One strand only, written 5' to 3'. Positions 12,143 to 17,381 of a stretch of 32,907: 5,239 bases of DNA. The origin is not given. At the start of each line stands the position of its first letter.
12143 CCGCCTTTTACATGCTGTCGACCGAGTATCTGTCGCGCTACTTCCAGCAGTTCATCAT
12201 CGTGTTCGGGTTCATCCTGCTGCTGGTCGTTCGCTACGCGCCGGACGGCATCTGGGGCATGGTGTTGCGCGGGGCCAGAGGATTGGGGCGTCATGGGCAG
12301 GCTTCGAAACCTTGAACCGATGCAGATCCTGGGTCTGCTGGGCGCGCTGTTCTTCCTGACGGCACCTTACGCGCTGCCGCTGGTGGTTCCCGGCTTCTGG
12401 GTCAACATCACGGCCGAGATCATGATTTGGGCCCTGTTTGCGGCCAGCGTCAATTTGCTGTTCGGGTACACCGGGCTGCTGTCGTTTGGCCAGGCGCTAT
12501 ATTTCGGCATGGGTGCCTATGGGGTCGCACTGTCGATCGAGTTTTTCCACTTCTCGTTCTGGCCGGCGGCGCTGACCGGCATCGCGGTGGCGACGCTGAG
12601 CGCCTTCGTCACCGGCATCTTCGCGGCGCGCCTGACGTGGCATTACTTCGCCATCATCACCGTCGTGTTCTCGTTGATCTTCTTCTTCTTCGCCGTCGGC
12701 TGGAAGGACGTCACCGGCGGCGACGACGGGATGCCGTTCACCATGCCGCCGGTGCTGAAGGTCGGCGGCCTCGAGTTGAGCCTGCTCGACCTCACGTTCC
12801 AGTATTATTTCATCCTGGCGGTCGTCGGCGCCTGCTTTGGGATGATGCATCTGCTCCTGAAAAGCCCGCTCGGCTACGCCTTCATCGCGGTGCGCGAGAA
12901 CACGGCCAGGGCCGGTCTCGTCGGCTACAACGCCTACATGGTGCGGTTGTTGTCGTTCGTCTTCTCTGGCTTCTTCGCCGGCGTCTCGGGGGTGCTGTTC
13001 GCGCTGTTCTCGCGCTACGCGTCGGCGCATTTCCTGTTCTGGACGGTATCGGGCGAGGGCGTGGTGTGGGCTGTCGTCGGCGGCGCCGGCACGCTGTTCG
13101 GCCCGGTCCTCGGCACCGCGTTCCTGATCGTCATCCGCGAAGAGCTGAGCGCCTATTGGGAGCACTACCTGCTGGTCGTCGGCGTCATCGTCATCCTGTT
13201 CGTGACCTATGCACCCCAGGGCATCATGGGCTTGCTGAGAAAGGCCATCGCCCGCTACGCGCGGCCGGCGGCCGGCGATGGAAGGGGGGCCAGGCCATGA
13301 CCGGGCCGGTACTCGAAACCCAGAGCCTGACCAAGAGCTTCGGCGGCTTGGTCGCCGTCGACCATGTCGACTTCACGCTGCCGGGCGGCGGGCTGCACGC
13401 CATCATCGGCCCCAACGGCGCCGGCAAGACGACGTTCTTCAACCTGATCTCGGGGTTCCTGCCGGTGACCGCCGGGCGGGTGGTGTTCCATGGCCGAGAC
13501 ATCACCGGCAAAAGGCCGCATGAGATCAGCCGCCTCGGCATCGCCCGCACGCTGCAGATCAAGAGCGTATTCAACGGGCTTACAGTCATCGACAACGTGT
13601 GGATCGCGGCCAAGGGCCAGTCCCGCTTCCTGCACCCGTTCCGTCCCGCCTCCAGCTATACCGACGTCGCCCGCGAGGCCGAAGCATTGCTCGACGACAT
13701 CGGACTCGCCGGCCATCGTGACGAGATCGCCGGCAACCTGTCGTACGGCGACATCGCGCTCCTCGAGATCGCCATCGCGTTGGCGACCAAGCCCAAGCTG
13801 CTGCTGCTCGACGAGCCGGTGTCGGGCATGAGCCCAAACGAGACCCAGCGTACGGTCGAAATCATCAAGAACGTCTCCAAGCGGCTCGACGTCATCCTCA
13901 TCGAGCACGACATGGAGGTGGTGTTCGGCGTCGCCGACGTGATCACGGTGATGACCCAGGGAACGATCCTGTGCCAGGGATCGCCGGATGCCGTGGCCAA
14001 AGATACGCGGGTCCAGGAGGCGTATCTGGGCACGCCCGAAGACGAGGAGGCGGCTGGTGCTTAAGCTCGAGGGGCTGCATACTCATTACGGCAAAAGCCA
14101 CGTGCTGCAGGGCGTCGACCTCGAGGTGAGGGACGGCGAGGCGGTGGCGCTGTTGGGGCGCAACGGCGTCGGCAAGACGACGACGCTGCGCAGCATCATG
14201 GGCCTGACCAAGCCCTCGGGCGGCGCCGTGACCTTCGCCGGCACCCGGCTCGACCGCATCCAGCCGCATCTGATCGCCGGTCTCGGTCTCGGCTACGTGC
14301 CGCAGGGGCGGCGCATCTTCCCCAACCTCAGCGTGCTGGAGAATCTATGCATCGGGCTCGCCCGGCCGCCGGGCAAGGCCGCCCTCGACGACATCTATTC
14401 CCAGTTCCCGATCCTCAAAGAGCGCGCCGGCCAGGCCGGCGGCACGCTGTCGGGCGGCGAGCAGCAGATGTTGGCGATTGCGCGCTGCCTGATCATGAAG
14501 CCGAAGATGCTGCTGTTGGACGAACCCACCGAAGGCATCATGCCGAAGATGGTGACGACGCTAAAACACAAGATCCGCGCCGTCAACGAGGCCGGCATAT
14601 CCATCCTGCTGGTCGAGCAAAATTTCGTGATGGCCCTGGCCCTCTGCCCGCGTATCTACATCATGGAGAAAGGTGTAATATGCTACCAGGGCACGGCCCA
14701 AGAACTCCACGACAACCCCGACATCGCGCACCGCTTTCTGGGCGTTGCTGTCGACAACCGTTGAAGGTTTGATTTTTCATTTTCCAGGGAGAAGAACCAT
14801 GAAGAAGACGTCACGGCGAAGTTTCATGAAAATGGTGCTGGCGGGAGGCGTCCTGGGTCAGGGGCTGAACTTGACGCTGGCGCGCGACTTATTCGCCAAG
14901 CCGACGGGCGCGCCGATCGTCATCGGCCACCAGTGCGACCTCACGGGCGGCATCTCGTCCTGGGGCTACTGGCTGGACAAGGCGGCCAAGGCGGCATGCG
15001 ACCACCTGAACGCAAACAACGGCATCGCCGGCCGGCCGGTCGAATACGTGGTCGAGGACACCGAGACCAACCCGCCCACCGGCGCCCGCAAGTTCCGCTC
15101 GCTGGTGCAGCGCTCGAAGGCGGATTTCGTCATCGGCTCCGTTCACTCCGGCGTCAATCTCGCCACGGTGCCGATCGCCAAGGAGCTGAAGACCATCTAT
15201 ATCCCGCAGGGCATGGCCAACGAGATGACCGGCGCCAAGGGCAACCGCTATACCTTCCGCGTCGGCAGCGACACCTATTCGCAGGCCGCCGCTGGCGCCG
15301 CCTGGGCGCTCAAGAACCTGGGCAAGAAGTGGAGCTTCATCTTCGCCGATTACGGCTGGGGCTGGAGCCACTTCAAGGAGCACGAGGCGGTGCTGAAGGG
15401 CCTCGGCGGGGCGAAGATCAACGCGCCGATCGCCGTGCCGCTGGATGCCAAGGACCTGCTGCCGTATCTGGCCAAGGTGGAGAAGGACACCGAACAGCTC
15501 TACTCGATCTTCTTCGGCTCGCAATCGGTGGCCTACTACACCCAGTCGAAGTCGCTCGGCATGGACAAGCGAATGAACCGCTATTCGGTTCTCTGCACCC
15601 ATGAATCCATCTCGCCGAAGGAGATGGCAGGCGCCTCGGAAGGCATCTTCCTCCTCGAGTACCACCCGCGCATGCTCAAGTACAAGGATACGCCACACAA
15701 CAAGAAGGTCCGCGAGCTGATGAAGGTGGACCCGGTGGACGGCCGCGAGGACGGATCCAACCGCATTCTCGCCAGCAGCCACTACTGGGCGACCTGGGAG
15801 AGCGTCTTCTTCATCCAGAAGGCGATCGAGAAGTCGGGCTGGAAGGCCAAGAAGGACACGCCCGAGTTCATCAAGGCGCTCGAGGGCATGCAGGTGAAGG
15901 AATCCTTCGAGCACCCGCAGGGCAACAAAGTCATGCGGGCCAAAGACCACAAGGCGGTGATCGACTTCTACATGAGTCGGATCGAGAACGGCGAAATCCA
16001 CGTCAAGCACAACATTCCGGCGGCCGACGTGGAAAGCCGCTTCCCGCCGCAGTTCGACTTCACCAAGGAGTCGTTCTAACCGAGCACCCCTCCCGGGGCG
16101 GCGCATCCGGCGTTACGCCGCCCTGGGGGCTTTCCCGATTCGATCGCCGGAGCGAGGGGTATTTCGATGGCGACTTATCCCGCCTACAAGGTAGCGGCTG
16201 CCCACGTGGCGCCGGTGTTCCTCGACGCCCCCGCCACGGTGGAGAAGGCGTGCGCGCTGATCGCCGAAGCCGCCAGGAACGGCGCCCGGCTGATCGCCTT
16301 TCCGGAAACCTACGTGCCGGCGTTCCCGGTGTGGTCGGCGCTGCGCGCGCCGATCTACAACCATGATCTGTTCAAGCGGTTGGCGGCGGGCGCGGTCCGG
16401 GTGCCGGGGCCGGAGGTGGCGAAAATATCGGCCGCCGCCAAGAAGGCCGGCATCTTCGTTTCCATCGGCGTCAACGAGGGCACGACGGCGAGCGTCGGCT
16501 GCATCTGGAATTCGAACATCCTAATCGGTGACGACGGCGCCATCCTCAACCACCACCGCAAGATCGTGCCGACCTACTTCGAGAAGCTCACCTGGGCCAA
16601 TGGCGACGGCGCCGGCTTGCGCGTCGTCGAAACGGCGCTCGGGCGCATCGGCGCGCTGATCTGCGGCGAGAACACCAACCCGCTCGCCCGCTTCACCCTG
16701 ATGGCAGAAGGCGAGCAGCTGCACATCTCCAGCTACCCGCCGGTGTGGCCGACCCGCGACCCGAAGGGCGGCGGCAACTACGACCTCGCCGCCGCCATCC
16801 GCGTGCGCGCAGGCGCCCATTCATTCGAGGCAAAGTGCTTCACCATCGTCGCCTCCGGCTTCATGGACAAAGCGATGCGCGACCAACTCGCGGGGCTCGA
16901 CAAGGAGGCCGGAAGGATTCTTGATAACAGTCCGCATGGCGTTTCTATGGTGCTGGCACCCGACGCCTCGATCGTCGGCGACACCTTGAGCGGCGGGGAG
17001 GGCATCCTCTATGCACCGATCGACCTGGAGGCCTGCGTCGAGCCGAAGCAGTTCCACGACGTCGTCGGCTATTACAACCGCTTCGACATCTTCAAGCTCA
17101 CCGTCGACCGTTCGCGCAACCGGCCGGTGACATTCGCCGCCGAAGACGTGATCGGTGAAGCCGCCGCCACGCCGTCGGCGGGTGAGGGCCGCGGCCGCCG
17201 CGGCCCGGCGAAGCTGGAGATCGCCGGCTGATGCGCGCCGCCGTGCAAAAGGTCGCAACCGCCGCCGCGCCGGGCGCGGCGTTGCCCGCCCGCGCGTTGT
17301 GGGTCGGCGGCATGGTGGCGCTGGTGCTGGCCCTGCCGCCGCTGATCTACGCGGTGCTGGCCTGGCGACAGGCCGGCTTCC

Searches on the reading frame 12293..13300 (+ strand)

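Call 69: search_protein_families(library=pfam, proteins=[window:12293-13300:+], max_evalue=0.00001)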
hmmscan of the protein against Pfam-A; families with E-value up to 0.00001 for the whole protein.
window:12293-13300:+ (335 aa): 1 family
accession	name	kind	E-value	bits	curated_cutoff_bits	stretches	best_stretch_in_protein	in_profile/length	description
PF02653.21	BPD_transp_2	-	3.2e-36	125.3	26.8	1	37-303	3-268/269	Branched-chain amino acid transport system / permease component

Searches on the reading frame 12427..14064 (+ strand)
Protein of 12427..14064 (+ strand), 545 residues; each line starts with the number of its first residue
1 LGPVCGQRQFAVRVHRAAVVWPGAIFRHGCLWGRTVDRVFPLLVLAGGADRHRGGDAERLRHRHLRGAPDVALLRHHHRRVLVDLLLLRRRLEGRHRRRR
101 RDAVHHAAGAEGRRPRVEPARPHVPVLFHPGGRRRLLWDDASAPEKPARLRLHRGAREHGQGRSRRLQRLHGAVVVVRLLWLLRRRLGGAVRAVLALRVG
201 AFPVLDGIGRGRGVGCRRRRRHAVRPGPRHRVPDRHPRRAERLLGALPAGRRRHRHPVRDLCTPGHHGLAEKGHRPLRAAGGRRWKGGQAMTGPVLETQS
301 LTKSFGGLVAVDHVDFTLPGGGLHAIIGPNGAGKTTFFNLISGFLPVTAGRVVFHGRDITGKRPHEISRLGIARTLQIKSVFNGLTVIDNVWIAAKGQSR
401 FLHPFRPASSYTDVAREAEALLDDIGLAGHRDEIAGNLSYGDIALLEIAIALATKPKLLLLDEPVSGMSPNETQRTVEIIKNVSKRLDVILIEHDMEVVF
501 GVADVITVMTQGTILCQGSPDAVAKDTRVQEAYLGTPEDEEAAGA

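Call 69: search_protein_families(library=pfam, proteins=[window:12427-14064:+], max_evalue=0.00001)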
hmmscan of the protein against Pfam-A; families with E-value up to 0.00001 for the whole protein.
window:12427-14064:+ (545 aa): 3 families
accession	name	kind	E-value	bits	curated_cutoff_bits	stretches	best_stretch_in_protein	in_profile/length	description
PF00005.33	ABC_tran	-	1.7e-26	93.9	25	1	312-465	2-136/137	ABC transporter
PF13304.12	AAA_21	-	7.5e-10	39.8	27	0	435-495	235-299/304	AAA domain, putative AbiEii toxin, Type IV TA system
PF12399.14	BCA_ABC_TP_C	-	1.2e-06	28.4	25.5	1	514-538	2-26/27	Branched-chain amino acid ATP-binding cassette transporter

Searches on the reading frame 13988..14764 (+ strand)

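Call 69: search_protein_families(library=pfam, proteins=[window:13988-14764:+], max_evalue=0.00001)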
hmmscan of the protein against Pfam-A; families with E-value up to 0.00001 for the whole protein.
window:13988-14764:+ (258 aa): 1 family
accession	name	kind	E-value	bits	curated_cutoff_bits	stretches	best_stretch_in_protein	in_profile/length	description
PF00005.33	ABC_tran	-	5.3e-33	115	25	1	40-181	1-136/137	ABC transporter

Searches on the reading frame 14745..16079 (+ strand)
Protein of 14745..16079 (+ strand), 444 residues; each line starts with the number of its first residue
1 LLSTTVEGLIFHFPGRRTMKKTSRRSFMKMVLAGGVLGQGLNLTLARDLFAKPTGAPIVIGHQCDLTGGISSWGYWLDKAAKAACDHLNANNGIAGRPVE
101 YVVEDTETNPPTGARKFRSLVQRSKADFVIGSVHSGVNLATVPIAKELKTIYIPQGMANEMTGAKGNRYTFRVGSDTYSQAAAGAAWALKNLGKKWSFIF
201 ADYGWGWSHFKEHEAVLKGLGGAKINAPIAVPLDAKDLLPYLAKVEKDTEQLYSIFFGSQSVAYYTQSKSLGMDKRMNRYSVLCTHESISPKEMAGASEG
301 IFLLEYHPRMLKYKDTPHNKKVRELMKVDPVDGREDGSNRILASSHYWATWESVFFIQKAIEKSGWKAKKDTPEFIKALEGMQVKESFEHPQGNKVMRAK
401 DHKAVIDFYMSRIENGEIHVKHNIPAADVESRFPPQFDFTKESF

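Call 69: search_protein_families(library=pfam, proteins=[window:14745-16079:+], max_evalue=0.00001)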
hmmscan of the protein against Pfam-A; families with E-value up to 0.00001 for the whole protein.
window:14745-16079:+ (444 aa): 3 families
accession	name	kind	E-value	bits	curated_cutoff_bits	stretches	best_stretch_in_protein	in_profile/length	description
PF13458.12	Peripla_BP_6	-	9.5e-53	180.5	31.7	1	57-416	1-342/343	Periplasmic binding protein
PF13433.12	Peripla_BP_5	-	1.9e-19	70.4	27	1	65-414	8-337/363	Periplasmic binding protein domain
PF01094.35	ANF_receptor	-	8.8e-09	35.3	25.4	1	79-232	4-157/353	Receptor family ligand binding region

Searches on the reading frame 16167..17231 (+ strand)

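Call 69: search_protein_families(library=pfam, proteins=[window:16167-17231:+], max_evalue=0.00001)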
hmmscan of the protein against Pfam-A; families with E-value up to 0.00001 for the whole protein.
window:16167-17231:+ (354 aa): 1 family
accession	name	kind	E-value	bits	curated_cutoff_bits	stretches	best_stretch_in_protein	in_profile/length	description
PF00795.27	CN_hydrolase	-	6.8e-40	137.5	23.2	1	8-292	1-253/256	Carbon-nitrogen hydrolase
